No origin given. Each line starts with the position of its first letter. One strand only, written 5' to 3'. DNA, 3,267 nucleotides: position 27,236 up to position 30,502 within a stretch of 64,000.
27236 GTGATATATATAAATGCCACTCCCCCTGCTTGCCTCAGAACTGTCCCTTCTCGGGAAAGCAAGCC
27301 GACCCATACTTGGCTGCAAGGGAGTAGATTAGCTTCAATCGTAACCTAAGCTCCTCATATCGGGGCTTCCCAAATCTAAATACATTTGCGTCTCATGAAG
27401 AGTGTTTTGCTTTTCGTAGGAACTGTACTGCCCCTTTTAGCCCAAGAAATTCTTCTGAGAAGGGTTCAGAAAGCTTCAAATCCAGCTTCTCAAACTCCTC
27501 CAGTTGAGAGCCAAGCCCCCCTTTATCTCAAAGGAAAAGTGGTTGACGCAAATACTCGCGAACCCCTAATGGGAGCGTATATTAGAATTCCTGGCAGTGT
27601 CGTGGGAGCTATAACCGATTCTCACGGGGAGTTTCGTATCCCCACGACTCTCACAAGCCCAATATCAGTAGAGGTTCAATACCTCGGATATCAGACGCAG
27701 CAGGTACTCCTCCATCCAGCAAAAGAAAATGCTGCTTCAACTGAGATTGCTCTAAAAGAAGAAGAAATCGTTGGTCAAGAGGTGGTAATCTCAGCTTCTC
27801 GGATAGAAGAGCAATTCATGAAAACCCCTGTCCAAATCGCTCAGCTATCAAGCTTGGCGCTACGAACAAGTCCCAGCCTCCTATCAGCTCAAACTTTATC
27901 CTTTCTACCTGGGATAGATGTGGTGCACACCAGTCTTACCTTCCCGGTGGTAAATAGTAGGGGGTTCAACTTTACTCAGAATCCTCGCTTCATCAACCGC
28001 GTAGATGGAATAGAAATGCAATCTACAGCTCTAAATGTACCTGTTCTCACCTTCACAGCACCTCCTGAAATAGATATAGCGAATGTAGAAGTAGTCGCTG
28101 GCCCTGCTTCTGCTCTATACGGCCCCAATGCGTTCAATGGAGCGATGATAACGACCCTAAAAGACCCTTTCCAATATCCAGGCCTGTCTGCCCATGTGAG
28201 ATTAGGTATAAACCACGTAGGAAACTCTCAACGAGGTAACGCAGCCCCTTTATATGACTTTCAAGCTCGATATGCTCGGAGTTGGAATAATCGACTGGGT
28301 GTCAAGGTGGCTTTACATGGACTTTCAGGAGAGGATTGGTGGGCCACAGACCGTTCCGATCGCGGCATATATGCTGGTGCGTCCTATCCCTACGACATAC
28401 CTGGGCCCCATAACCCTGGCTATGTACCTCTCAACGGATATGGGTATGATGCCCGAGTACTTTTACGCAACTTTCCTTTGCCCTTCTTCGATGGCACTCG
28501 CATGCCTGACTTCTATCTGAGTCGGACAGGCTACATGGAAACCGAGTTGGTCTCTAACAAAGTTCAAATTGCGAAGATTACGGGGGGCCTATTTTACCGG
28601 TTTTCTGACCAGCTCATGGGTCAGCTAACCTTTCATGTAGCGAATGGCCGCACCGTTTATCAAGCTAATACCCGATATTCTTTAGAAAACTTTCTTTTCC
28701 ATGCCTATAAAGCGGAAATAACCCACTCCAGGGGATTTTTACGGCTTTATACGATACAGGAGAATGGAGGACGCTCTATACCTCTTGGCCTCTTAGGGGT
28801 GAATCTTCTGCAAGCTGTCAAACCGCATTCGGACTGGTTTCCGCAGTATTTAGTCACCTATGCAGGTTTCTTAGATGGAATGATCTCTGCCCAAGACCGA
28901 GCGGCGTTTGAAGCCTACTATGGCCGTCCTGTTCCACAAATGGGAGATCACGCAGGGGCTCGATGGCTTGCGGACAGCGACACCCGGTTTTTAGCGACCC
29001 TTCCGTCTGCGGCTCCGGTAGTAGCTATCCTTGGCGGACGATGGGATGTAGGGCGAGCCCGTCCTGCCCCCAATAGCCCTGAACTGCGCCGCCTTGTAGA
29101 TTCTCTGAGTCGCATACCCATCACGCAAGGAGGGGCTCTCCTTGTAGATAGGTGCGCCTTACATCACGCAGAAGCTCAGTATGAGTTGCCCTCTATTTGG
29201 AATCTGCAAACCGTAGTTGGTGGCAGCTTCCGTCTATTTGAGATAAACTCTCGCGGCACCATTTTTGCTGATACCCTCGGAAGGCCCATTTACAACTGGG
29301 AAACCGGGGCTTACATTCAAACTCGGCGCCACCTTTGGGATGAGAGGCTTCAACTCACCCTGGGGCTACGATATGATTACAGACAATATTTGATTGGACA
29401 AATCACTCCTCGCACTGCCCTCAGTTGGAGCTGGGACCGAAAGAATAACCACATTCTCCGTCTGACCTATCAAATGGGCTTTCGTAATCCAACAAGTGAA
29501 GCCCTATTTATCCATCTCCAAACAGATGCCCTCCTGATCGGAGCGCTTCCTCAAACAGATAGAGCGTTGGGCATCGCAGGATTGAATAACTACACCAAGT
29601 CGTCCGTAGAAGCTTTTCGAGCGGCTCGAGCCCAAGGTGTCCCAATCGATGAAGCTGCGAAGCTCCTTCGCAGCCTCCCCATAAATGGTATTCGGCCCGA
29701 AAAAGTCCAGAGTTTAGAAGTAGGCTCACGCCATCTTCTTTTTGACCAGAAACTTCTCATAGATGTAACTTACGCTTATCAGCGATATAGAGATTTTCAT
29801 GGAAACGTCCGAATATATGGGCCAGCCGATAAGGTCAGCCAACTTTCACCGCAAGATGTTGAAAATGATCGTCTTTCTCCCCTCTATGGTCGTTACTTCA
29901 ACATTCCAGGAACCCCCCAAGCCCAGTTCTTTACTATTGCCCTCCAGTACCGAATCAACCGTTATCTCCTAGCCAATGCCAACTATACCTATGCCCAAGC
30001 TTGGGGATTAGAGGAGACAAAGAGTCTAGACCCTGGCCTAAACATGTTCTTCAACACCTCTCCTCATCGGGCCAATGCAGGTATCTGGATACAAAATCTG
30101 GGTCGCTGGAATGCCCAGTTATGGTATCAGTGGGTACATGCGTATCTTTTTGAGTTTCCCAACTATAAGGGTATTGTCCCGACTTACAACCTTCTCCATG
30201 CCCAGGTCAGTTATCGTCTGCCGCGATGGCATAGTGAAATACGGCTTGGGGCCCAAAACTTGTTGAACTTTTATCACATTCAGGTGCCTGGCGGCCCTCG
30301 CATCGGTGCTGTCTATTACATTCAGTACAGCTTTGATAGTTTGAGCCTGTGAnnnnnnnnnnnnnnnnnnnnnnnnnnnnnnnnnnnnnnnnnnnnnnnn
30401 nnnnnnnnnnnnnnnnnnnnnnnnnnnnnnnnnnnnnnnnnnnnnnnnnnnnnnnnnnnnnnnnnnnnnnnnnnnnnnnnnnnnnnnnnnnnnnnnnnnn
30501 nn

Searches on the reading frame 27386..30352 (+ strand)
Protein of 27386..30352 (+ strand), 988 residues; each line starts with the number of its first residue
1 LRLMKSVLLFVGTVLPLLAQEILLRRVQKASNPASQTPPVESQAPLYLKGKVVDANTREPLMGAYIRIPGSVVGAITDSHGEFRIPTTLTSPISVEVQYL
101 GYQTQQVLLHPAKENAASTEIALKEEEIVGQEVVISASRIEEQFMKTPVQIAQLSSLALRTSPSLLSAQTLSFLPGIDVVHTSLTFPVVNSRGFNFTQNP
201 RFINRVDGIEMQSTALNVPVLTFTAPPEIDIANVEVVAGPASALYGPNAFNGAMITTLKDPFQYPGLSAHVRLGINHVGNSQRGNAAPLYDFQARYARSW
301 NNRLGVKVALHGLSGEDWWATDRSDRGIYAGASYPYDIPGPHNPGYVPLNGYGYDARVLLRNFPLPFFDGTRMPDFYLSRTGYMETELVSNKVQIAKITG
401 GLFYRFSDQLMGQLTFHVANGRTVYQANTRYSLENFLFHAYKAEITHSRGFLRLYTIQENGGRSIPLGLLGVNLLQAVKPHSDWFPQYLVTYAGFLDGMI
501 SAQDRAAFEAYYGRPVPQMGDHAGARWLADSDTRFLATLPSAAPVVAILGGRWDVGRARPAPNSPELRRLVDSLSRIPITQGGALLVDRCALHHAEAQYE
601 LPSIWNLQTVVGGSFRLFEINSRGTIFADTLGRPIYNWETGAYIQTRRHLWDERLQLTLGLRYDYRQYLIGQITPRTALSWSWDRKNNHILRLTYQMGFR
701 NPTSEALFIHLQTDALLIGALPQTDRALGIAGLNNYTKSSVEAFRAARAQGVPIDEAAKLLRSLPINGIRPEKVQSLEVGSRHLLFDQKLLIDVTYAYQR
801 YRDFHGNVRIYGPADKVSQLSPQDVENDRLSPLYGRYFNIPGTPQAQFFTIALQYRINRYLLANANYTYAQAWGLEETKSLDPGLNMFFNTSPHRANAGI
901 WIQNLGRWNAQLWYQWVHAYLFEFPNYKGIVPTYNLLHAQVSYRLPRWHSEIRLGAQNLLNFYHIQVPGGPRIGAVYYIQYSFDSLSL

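Call 17: search_protein_families(library=pfam, proteins=[window:27386-30352:+], max_evalue=0.001)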
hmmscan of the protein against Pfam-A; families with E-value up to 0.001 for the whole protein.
window:27386-30352:+ (988 aa): 3 families
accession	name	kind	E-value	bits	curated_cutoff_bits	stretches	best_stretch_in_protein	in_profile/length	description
PF13715.12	CarbopepD_reg_2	-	9.5e-17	61.3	32.2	1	48-135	1-88/88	CarboxypepD_reg-like domain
PF13620.12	CarboxypepD_reg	-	8.4e-10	39.3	32.3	1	48-107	2-64/82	Carboxypeptidase regulatory-like domain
PF07715.20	Plug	-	4.7e-09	37.1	23.9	1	145-253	3-107/107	TonB-dependent Receptor Plug Domain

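Call 18: search_protein_families(library=ncbifam, proteins=[window:27386-30352:+], max_evalue=0.01)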
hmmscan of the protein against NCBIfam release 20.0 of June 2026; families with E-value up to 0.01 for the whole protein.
window:27386-30352:+ (988 aa): 13 families
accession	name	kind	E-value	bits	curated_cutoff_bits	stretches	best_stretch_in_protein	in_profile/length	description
TIGR04056.1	OMP_RagA_SusC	subfamily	2.3e-20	72.6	368.25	1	48-260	3-205/981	SusC/RagA family TonB-linked outer membrane protein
TIGR01785.1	TonB-hemin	subfamily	1.3e-13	50.3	316.85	2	131-254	2-124/677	TonB-dependent heme/hemoglobin receptor family protein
NF053590.1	TonB_dep_TOL0244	equivalog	1.3e-09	37.3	645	1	133-274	14-155/604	TOL_0244 family TonB-dependent receptor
TIGR01786.1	TonB-hemlactrns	subfamily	2e-07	29.7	323.75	1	607-804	360-522/719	TonB-dependent hemoglobin/transferrin/lactoferrin family receptor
NF049945.1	TonB_dep_FCYXU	equivalog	2.5e-07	29.7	825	1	189-271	98-179/697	TonB-dependent receptor, FCYXU motif-type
TIGR01783.1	TonB-siderophor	subfamily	7e-07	28.2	223.5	1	171-319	26-159/649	TonB-dependent siderophore receptor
NF050067.1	TonBEntbctnRecCfrA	equivalog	4e-06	25.4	1200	0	120-254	16-153/698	TonB-dependent ferric enterobactin receptor CfrA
NF010012.0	PRK13486.1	equivalog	2.5e-05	22.8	924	0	221-286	120-183/696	TonB-dependent receptor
NF010010.0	PRK13483.1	equivalog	3.1e-05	22.2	927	1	126-266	29-171/660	ligand-gated channel protein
TIGR01779.1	TonB-B12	equivalog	0.00047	18.8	599.7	0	197-269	94-166/614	TonB-dependent vitamin B12 receptor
NF007465.0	PRK10044.1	equivalog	0.00072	17.9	803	0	140-256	72-184/726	ferrichrome porin FhuA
TIGR01782.1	TonB-Xanth-Caul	subfamily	0.0022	16.3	310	1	863-962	738-837/868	TonB-dependent receptor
NF052649.1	TonRcptRhtA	equivalog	0.005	15.1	1100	1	107-282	18-189/744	TonB-dependent siderophore receptor RhtA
